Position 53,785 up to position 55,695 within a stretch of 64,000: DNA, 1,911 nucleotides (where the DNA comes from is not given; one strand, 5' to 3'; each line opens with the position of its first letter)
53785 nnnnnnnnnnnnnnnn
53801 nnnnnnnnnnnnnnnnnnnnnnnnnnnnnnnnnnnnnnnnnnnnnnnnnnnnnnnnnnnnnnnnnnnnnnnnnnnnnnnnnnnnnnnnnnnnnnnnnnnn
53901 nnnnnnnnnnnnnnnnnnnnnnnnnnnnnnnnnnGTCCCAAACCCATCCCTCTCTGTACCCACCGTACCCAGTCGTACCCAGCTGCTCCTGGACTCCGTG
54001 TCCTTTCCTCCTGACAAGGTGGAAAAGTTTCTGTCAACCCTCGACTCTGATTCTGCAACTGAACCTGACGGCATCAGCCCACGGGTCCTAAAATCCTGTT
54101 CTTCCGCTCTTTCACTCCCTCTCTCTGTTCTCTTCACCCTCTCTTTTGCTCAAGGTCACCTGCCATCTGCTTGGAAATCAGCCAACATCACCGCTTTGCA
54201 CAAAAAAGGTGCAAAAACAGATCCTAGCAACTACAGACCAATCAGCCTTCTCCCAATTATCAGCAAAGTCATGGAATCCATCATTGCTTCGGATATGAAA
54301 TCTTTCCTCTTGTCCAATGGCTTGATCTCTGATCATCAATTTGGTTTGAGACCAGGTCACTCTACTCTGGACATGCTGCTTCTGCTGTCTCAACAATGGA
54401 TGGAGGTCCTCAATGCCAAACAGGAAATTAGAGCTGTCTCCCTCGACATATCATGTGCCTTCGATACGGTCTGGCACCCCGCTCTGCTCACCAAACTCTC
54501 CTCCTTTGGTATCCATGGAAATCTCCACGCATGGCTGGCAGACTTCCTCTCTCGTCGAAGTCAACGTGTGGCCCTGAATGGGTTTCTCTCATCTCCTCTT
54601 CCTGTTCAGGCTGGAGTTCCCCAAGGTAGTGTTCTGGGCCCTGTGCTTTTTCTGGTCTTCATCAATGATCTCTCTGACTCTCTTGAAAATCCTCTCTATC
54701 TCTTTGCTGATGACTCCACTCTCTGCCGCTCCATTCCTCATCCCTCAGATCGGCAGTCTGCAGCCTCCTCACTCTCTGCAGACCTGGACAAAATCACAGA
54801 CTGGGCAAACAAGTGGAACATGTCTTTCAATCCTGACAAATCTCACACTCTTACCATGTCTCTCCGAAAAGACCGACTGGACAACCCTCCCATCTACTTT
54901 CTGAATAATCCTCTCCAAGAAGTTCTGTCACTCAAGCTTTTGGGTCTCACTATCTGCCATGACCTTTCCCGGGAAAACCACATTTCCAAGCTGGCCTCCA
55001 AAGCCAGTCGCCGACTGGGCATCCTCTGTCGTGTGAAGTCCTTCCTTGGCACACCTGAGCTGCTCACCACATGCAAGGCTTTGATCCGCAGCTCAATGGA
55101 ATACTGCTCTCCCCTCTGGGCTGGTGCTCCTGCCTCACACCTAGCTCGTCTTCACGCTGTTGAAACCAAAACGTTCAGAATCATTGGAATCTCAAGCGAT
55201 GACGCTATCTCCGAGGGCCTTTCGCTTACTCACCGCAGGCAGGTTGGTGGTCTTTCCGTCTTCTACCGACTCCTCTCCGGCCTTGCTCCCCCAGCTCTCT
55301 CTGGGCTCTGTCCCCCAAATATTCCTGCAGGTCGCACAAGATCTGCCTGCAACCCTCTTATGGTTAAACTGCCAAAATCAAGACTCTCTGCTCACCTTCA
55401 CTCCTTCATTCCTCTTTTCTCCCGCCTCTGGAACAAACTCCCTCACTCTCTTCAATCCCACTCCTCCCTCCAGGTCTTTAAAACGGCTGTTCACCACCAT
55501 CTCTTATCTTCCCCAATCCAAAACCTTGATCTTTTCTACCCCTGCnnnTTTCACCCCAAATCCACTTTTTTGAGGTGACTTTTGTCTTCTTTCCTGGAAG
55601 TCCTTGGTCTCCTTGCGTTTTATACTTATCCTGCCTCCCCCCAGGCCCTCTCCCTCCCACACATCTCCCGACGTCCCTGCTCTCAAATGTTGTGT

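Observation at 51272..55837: Full-length LINE with an intact 1007-aa endonuclease-RT ORF and a fresh 5-bp TSD: a candidate active retrotransposon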

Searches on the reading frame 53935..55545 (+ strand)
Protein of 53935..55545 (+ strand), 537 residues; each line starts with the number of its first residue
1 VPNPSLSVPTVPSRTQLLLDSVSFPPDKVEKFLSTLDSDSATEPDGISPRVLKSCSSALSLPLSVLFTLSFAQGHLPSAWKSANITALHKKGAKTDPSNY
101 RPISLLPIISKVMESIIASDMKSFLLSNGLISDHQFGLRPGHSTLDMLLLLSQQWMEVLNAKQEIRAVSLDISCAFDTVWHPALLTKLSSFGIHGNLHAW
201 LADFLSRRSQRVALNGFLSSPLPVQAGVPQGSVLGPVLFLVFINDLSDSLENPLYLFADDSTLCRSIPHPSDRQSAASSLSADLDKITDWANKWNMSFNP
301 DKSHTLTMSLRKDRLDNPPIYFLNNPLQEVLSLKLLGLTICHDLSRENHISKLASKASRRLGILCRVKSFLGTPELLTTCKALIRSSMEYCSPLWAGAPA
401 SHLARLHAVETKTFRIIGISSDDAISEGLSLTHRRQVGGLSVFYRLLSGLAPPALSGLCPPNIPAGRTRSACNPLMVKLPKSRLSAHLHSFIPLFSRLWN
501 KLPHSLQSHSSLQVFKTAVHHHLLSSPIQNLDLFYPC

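Call 38: find_homologous_proteins(query=window:53935-55545:+, max_evalue=1e-8)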
Query window:53935-55545:+ (537 aa): 4487 proteins with E <= 1e-8 among 8000 candidates; the best 120 are listed.
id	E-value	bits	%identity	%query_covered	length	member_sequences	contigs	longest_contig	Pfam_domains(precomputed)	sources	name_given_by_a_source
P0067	5.8e-176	605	79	49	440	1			PF00078.33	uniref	uniref:Reverse transcriptase domain-containing protein n=1 Tax=Eptatretus burgeri TaxID=7764 RepID=A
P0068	5.7e-150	519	49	98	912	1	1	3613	PF00078.33,PF14529.13,PF03372.30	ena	-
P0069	2.7e-132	461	45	96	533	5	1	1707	PF00078.33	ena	-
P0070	2.5e-131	457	53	79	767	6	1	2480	PF00078.33,PF14529.13,PF03372.30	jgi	-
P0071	3.2e-127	444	79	15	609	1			PF26309.1,PF17276.9,PF03534.19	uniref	uniref:Uncharacterized protein n=1 Tax=Eptatretus burgeri TaxID=7764 RepID=A0A8C4NFZ4_EPTBU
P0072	5.0e-125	437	42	95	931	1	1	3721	PF00078.33,PF14529.13,PF03372.30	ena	-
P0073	1.1e-123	432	42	97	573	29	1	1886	PF00078.33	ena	-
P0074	1.4e-123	432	44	94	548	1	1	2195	PF00078.33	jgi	jgi:hypothetical protein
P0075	2.0e-123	431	42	96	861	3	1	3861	PF00078.33,PF14529.13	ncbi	-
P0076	6.7e-122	426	43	96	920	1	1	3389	PF00078.33,PF14529.13,PF03372.30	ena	-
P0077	1.9e-121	425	44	96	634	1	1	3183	PF00078.33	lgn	-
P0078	4.0e-121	424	43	96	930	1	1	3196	PF00078.33,PF14529.13,PF03372.30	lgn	-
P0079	1.5e-117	412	43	90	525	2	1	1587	PF00078.33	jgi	-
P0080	6.4e-116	407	44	87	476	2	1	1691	PF00078.33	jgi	-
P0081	4.1e-113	397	46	81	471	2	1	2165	PF00078.33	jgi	jgi:hypothetical protein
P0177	3.2e-88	315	37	96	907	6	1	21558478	PF00078.33,PF14529.13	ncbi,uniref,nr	ncbi:unnamed protein product [Euphydryas editha]|uniref:Reverse transcriptase domain-containing prot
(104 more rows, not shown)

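Call 42: find_encoding_contigs(protein=P0068, flank=2500, max_places=2)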
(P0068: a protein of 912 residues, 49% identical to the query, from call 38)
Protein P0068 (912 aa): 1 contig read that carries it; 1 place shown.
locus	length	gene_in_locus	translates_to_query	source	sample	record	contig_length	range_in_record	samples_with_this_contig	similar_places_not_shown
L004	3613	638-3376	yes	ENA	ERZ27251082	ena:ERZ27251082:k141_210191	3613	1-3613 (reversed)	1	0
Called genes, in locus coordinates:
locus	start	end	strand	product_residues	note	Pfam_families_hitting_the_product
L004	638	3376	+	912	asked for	PF03372:Exo_endo_phos, PF14529:Exo_endo_phos_2, PF00078:RVT_1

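Call 43: find_encoding_contigs(protein=P0177, flank=2500, max_places=3)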
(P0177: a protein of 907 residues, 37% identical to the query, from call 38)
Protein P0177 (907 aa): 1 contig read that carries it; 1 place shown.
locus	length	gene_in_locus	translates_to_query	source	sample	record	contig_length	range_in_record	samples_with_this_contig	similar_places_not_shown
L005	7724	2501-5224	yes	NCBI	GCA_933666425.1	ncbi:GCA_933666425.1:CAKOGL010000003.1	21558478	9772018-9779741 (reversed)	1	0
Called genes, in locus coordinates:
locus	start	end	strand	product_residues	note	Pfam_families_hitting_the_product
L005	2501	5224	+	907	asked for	PF14529:Exo_endo_phos_2, PF00078:RVT_1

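Call 89: find_encoding_contigs(protein=P0076, flank=1500, max_places=1)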
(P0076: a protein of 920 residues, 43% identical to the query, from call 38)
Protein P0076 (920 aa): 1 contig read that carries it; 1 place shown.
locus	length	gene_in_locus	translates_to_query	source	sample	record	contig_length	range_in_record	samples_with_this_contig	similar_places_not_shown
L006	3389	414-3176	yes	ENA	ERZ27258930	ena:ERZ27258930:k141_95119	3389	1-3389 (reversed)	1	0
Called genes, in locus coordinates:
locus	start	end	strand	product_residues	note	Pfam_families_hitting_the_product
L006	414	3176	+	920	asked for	PF03372:Exo_endo_phos (faint), PF14529:Exo_endo_phos_2, PF00078:RVT_1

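Call 90: find_encoding_contigs(protein=P0072, flank=1500, max_places=1)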
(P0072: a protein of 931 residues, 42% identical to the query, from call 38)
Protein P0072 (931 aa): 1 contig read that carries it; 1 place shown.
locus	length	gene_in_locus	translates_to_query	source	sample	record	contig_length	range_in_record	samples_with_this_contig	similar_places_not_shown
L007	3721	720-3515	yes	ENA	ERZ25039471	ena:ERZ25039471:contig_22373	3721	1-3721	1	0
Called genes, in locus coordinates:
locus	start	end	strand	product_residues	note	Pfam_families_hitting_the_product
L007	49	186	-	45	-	-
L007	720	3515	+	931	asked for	PF03372:Exo_endo_phos, PF14529:Exo_endo_phos_2, PF00078:RVT_1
